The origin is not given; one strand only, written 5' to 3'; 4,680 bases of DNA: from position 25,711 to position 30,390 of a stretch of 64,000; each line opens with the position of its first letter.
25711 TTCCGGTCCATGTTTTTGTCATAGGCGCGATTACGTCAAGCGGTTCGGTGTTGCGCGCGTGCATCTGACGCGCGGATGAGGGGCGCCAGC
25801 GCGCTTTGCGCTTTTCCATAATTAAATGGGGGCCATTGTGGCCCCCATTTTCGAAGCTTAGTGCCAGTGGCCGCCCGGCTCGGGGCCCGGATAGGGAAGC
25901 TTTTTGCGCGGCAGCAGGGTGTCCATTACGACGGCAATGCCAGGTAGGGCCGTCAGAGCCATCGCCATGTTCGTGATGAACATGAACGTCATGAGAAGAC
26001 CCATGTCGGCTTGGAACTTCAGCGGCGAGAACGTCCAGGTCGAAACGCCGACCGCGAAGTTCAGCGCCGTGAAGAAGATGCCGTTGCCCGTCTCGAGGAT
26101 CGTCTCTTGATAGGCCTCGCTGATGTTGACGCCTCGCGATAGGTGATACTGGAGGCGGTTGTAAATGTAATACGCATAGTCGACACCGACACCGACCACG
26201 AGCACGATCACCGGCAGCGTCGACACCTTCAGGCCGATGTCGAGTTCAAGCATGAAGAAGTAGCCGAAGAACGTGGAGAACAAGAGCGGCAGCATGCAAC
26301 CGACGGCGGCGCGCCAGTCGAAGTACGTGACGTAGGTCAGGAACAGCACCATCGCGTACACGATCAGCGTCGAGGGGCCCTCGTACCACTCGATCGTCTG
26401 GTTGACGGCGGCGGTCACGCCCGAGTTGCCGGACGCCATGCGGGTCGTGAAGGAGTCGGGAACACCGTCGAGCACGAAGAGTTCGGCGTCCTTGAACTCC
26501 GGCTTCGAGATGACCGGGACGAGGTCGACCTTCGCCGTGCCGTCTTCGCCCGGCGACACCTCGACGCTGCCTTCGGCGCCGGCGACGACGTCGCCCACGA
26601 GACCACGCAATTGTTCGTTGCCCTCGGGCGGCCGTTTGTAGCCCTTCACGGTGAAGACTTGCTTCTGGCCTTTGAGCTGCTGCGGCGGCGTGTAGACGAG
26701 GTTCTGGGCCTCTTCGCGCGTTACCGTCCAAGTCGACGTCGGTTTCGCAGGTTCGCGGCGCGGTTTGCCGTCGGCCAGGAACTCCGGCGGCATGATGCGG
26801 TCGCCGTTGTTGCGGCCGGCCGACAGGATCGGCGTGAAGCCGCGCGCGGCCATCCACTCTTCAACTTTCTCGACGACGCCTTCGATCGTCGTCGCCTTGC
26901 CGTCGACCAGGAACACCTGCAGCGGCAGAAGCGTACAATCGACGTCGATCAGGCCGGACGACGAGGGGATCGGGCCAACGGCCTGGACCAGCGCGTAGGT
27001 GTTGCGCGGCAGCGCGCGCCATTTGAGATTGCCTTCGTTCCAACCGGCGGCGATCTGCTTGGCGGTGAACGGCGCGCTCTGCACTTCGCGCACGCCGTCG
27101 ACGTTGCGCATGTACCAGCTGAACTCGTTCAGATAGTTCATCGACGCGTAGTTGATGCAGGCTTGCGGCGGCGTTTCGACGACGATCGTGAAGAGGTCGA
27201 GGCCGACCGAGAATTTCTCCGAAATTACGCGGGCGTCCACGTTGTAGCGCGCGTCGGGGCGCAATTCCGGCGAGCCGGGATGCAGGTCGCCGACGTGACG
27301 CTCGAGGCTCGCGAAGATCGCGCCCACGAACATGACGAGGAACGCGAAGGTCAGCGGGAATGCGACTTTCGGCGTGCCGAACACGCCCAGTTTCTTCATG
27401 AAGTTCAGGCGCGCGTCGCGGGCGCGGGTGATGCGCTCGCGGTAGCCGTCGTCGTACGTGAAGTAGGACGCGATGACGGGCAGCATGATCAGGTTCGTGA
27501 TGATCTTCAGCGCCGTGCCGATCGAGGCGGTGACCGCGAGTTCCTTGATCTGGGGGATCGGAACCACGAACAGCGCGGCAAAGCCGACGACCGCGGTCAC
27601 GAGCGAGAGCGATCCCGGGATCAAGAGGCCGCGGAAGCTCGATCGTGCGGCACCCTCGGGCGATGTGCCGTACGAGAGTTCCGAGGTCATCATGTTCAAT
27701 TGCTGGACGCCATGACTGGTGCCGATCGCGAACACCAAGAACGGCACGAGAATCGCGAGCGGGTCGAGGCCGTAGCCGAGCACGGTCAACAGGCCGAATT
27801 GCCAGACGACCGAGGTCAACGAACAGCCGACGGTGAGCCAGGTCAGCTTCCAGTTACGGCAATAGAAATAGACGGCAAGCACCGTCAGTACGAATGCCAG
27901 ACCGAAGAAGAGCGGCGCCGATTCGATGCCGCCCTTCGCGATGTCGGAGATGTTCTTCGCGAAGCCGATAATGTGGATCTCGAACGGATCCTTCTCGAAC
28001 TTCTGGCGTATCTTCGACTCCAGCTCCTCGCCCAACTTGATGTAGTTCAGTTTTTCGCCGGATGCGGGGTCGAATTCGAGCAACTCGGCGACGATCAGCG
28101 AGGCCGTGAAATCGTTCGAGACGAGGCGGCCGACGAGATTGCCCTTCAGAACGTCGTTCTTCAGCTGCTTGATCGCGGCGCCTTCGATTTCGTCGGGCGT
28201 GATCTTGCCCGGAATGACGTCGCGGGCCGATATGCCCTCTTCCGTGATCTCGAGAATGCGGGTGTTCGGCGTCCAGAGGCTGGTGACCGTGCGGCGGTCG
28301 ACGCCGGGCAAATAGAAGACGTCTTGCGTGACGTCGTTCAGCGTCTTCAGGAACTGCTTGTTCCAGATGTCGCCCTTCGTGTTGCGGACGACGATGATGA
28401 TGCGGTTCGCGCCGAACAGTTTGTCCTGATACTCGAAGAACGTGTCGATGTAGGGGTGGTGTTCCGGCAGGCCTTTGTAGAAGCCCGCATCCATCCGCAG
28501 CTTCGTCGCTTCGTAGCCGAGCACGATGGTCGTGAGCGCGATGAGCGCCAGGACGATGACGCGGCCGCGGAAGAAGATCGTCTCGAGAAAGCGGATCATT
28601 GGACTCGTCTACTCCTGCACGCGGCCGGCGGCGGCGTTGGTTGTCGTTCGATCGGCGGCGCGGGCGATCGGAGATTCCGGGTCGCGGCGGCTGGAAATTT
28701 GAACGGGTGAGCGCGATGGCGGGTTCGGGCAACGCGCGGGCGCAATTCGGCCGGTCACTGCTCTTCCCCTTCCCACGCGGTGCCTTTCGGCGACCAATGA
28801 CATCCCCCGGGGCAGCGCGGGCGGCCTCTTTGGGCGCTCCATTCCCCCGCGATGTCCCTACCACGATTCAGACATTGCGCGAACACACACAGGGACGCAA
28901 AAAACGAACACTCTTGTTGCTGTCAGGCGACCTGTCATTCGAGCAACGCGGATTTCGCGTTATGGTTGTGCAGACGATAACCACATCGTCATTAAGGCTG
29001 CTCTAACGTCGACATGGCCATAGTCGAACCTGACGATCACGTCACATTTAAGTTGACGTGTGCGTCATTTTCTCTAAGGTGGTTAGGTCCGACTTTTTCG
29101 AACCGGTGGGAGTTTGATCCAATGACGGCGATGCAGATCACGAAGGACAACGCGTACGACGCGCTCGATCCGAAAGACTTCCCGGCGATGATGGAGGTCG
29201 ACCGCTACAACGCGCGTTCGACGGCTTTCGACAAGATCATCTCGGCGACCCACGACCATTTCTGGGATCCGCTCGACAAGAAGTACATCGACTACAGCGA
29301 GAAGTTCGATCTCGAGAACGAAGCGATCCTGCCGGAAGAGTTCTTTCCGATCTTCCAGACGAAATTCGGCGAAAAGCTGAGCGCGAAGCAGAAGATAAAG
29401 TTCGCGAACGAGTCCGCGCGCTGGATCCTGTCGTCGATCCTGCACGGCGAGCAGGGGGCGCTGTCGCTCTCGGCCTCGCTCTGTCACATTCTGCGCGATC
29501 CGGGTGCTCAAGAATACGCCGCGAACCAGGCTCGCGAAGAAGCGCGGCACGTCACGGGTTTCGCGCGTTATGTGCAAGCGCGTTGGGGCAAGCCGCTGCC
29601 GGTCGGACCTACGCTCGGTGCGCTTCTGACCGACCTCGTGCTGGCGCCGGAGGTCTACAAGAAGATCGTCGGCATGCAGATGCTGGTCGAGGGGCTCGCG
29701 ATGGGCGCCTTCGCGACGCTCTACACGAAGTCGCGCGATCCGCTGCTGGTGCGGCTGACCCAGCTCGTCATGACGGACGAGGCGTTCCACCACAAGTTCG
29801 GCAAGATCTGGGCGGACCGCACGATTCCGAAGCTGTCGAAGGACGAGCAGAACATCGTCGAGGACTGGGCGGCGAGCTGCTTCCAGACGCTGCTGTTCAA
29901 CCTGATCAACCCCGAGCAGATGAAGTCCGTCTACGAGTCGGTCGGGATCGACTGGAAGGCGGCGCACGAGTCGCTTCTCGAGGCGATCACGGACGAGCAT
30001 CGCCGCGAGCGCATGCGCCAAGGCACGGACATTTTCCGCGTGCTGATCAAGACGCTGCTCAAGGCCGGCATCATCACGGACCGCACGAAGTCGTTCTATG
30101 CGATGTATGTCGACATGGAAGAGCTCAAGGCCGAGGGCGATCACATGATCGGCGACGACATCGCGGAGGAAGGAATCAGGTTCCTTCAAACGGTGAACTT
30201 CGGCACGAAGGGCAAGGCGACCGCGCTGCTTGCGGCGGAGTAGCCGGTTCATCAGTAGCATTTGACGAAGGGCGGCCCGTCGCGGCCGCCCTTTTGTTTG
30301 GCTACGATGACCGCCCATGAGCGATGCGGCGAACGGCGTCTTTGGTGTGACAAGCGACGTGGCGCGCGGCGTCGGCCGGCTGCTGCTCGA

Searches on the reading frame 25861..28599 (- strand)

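Call 71: search_protein_families(library=pfam, proteins=[window:25861-28599:-], max_evalue=0.0001)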
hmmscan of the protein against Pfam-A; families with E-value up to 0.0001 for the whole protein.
window:25861-28599:- (913 aa): 2 families
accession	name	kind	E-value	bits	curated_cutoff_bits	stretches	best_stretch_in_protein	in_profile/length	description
PF03176.21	MMPL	-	4.4e-15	55.9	20.5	1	778-892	185-302/333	MMPL family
PF02460.24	Patched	-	1.4e-06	28.5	23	0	751-880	18-149/156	Patched SSD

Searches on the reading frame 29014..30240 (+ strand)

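Call 50: search_protein_families(library=pfam, proteins=[window:29014-30240:+], max_evalue=0.0001)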
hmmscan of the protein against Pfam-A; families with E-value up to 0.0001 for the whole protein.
window:29014-30240:+ (409 aa): 1 family
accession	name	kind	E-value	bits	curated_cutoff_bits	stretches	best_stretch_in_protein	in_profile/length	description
PF11583.14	AurF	-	4.3e-09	36.4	29.6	1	68-341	4-275/282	P-aminobenzoate N-oxygenase AurF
